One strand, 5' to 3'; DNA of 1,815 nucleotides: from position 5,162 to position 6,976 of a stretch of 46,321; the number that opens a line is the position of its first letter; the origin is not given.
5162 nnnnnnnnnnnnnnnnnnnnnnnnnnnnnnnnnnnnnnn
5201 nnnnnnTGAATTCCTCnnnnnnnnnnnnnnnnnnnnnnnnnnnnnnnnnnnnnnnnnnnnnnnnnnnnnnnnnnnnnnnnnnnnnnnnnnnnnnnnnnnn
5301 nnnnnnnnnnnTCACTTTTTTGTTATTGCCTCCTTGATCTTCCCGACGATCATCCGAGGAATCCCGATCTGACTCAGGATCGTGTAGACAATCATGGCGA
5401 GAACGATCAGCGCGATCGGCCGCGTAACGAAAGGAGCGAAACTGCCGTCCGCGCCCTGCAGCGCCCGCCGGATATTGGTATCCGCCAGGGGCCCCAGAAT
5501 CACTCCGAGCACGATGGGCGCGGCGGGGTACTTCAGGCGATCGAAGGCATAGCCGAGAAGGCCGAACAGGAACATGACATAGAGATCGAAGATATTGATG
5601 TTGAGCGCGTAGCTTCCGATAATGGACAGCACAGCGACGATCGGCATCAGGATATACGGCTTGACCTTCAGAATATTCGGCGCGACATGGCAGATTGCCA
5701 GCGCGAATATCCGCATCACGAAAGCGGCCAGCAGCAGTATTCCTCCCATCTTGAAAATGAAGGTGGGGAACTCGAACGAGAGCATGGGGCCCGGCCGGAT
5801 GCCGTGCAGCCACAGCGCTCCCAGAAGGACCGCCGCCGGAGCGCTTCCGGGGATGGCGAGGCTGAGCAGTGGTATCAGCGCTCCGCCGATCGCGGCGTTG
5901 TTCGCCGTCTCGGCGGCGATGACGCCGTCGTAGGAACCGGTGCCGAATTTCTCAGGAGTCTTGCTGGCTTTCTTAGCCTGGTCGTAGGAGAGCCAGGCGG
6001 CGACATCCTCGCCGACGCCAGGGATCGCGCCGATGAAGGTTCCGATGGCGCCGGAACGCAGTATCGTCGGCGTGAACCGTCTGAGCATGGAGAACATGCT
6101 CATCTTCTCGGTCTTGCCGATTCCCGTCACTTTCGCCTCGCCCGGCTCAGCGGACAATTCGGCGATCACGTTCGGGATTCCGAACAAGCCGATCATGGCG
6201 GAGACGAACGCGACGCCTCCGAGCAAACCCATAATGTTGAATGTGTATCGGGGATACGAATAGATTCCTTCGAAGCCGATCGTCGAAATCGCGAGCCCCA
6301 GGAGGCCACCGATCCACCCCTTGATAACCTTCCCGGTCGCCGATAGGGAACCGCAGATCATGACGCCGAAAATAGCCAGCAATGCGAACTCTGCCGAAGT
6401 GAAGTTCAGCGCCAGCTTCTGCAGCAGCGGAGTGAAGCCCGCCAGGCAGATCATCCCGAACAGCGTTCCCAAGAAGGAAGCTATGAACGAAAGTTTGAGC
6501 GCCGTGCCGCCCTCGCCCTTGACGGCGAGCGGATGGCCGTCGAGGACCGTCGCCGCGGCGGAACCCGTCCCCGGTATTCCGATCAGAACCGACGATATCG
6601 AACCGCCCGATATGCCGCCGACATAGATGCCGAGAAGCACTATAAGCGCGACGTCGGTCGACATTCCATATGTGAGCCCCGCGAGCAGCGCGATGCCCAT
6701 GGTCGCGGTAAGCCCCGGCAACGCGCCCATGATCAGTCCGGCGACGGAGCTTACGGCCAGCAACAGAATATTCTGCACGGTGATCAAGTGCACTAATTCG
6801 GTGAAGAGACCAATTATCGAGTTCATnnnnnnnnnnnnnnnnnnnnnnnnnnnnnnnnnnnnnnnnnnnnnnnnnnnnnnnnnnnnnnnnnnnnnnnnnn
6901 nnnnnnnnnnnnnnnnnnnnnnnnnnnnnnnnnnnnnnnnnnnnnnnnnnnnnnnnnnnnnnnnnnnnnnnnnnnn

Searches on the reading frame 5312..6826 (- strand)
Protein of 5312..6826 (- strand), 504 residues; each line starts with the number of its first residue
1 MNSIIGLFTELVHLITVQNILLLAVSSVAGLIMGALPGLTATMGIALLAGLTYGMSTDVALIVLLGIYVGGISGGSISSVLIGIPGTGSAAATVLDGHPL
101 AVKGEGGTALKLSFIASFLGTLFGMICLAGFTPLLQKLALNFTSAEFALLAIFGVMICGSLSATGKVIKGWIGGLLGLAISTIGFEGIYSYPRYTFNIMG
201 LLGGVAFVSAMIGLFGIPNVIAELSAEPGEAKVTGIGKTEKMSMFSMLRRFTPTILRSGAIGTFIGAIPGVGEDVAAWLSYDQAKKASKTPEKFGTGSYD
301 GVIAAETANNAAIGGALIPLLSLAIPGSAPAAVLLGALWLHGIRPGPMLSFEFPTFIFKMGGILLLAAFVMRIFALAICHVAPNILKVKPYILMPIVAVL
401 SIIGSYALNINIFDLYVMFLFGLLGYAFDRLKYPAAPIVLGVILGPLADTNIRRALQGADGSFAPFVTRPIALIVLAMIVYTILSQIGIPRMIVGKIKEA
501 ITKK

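Call 9: search_protein_families(library=pfam, proteins=[window:5312-6826:-])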
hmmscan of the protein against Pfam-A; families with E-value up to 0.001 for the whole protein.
window:5312-6826:- (504 aa): 1 family
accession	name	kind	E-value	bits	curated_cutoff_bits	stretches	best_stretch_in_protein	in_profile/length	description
PF01970.21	TctA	-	3.5e-132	441.5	28.9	1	20-440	1-423/423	Tripartite tricarboxylate transporter TctA family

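Call 22: list_cluster_members(proteins=[P0001, P0002, window:5312-6826:-])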
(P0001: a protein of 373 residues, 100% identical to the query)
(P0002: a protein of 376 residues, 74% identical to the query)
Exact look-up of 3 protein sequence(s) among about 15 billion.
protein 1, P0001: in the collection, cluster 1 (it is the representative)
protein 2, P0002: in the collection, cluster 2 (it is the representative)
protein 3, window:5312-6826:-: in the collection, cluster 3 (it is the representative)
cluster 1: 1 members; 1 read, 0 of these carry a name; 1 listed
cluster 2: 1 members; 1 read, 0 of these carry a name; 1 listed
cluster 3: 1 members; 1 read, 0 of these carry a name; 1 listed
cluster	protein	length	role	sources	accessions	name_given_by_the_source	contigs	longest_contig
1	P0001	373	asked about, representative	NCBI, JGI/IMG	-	-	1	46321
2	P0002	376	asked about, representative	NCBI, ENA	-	-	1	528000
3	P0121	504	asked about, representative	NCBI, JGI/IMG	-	-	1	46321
